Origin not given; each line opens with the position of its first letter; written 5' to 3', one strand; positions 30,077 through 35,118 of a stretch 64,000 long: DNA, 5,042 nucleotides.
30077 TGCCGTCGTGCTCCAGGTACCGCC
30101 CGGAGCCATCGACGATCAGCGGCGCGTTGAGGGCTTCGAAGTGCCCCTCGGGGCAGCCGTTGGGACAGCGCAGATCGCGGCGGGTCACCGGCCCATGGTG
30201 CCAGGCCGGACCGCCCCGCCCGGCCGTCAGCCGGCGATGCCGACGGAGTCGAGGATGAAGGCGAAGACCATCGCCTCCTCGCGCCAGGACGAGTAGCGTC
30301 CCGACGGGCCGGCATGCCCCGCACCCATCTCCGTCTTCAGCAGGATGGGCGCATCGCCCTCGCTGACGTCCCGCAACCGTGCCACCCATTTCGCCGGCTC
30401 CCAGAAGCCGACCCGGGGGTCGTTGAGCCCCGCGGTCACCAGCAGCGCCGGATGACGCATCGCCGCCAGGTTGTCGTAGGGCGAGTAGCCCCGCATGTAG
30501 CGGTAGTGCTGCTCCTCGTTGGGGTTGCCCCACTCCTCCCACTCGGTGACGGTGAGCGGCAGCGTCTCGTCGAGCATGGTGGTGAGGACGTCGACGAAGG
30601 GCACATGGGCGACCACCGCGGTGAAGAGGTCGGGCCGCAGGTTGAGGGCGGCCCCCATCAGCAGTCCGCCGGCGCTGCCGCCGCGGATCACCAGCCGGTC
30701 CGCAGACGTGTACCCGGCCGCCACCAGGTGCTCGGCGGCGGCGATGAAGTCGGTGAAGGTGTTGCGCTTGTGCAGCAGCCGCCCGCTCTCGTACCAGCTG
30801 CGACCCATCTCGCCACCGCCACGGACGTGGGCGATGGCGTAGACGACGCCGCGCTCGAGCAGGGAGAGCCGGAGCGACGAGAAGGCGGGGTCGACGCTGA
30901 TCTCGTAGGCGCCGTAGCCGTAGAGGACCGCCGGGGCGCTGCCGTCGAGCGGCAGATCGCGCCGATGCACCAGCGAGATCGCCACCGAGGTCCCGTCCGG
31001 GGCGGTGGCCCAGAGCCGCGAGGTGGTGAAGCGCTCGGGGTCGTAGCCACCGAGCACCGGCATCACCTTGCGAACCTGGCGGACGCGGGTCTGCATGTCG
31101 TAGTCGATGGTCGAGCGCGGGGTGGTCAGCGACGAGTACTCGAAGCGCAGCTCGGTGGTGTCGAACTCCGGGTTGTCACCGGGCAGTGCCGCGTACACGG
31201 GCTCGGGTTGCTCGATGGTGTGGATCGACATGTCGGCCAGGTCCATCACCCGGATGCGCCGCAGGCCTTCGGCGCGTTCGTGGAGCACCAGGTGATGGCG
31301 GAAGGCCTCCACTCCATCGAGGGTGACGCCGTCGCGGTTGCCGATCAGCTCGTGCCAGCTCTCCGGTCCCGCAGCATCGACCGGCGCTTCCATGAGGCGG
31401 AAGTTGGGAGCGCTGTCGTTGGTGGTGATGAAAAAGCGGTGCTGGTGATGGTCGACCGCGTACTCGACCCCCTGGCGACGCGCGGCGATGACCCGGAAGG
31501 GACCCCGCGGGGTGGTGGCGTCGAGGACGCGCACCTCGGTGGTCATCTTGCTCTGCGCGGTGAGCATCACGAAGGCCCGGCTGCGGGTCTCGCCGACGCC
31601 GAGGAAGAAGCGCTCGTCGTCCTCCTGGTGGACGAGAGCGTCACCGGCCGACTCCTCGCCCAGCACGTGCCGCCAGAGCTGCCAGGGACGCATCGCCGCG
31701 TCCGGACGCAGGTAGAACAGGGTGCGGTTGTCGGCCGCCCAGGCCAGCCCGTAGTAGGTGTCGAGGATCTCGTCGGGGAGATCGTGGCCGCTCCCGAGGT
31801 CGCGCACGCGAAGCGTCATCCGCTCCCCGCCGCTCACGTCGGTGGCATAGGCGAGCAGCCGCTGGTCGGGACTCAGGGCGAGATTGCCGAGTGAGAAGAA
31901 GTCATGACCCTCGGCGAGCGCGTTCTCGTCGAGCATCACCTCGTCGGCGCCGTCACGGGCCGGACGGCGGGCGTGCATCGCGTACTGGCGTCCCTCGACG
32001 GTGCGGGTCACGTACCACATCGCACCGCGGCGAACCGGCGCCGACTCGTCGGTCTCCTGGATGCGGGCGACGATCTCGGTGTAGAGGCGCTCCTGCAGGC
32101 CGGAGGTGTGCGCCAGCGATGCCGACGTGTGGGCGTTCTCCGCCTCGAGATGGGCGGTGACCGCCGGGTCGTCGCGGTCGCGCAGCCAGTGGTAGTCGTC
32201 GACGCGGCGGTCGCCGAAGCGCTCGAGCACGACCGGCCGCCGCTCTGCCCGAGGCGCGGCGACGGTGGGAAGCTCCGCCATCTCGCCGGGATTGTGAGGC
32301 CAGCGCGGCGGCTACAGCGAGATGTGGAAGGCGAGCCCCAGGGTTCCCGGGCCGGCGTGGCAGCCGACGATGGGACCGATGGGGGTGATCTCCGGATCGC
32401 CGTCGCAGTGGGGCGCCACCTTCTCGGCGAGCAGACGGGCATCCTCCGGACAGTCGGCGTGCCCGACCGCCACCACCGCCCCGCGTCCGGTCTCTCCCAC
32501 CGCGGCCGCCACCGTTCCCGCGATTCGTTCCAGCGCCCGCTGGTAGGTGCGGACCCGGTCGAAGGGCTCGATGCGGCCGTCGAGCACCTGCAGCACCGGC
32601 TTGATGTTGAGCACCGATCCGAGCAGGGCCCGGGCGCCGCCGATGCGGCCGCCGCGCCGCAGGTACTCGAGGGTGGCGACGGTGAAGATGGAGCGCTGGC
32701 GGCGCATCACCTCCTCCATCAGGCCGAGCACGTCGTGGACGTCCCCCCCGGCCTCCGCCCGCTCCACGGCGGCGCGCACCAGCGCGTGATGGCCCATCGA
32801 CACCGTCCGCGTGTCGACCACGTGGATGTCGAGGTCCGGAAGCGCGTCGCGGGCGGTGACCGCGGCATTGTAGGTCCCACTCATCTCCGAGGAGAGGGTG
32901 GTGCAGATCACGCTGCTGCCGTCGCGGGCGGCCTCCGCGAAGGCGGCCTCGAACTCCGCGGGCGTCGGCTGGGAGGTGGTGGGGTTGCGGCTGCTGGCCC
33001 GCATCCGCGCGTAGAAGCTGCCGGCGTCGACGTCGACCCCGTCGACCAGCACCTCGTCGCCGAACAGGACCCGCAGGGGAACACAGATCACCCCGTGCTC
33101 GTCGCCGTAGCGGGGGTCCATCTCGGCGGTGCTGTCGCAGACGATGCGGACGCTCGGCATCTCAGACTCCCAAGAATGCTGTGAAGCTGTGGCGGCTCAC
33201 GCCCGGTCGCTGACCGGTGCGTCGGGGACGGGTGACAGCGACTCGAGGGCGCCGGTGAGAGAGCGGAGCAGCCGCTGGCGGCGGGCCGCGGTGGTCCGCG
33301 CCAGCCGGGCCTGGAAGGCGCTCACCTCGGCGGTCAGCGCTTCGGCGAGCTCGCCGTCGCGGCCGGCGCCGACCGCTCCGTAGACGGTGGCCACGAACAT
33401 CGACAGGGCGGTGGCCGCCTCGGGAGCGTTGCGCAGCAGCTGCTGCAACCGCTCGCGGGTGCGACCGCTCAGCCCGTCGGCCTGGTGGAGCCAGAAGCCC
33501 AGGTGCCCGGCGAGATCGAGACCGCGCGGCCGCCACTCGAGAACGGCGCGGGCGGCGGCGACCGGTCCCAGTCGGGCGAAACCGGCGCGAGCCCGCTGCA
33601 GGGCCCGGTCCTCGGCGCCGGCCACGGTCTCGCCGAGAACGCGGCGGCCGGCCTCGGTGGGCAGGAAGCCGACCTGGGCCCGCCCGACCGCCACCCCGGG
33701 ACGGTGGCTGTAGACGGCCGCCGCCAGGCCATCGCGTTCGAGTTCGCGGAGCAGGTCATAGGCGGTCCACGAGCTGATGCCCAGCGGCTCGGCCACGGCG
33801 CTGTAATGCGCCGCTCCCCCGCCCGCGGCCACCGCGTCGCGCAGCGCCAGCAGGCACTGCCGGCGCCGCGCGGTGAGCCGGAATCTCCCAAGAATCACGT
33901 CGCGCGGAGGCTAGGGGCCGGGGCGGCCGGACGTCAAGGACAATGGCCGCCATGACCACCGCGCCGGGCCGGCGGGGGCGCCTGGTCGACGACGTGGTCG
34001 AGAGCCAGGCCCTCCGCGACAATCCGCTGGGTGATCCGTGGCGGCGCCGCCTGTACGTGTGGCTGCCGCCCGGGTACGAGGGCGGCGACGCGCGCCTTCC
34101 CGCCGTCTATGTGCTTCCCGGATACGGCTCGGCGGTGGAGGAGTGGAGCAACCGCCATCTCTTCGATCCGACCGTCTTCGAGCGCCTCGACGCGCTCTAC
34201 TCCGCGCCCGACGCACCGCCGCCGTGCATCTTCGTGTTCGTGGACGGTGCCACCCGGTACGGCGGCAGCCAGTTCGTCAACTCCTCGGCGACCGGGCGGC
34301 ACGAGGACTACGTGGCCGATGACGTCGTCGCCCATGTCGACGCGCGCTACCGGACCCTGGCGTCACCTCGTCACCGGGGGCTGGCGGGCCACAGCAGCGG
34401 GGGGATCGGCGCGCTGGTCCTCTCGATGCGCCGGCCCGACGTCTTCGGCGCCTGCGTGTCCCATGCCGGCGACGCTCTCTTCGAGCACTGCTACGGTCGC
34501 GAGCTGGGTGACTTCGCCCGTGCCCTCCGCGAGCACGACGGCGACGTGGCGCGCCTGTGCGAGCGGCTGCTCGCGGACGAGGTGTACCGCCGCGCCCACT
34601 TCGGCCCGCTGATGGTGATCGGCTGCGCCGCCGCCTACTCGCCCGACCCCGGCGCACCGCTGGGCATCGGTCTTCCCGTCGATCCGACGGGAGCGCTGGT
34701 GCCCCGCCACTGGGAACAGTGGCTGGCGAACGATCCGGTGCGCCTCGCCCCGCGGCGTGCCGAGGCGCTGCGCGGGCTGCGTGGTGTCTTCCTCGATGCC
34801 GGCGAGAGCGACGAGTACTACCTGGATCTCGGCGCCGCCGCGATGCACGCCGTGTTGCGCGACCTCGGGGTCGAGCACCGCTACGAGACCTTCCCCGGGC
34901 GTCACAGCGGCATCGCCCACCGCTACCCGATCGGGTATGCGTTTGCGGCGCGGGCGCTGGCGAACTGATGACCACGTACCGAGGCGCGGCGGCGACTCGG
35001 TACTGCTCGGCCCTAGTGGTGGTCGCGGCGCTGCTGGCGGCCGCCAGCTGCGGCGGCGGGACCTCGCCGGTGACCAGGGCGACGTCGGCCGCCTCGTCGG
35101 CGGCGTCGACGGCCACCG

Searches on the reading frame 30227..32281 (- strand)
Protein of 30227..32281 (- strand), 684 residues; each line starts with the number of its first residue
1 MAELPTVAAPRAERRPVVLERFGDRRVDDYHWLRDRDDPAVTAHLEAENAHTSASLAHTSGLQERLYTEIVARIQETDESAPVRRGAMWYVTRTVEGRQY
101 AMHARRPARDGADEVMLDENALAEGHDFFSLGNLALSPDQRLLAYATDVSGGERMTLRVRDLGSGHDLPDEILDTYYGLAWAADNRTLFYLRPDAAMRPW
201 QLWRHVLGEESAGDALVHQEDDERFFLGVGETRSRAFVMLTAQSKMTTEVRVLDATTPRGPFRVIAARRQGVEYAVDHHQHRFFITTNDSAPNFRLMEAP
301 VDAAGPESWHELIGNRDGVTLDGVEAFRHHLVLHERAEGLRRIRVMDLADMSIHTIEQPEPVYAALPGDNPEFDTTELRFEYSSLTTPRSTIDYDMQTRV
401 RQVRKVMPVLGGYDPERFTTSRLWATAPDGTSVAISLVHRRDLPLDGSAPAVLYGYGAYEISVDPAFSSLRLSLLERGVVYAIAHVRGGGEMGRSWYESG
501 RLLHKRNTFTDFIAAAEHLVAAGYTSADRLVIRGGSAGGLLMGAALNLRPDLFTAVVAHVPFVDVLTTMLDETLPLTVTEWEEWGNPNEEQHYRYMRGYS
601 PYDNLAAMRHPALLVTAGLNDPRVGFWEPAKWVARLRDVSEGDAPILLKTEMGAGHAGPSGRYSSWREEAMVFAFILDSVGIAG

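Call 44: search_protein_families(library=pfam, proteins=[window:30227-32281:-], max_evalue=0.00001)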
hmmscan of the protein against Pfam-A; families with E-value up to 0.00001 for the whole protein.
window:30227-32281:- (684 aa): 2 families
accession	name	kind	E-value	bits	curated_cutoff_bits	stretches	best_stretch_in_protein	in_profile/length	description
PF02897.21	Peptidase_S9_N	-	6.5e-106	355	24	1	13-405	5-412/414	Prolyl oligopeptidase, N-terminal beta-propeller domain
PF00326.27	Peptidase_S9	-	2.3e-67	227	22.6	1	466-680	2-210/213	Prolyl oligopeptidase family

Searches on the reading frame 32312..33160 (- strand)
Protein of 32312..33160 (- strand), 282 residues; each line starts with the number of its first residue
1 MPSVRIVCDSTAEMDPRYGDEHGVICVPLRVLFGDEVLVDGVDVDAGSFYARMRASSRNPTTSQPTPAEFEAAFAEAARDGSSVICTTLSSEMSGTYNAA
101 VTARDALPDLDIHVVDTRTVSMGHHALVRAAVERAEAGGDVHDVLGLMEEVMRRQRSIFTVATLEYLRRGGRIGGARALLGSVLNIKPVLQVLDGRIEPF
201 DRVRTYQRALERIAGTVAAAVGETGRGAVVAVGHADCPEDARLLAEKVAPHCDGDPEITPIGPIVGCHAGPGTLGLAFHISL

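Call 45: search_protein_families(library=pfam, proteins=[window:32312-33160:-], max_evalue=0.00001)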
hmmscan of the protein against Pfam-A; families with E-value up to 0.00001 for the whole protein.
window:32312-33160:- (282 aa): 1 family
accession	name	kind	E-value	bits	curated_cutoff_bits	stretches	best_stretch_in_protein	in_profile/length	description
PF02645.21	DegV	-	6.7e-81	272.1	27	1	4-278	2-277/280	Uncharacterised protein, DegV family COG1307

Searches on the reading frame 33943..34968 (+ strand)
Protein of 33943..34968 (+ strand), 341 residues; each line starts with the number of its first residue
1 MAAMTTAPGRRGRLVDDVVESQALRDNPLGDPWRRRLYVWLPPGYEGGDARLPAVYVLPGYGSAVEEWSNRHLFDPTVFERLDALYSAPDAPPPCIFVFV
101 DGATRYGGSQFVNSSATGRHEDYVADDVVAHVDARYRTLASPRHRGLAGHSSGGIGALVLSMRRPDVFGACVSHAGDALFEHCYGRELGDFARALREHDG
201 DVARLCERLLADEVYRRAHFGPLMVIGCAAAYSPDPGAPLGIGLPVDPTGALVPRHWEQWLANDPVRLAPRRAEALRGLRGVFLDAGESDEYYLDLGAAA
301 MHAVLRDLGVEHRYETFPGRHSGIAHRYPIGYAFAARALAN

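Call 45: search_protein_families(library=pfam, proteins=[window:33943-34968:+], max_evalue=0.00001)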
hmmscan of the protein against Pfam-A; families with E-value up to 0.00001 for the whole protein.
window:33943-34968:+ (341 aa): 1 family
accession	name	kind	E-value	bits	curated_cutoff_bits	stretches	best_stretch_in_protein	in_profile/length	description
PF00756.26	Esterase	-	8.9e-18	65.4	22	1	33-322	6-236/251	Putative esterase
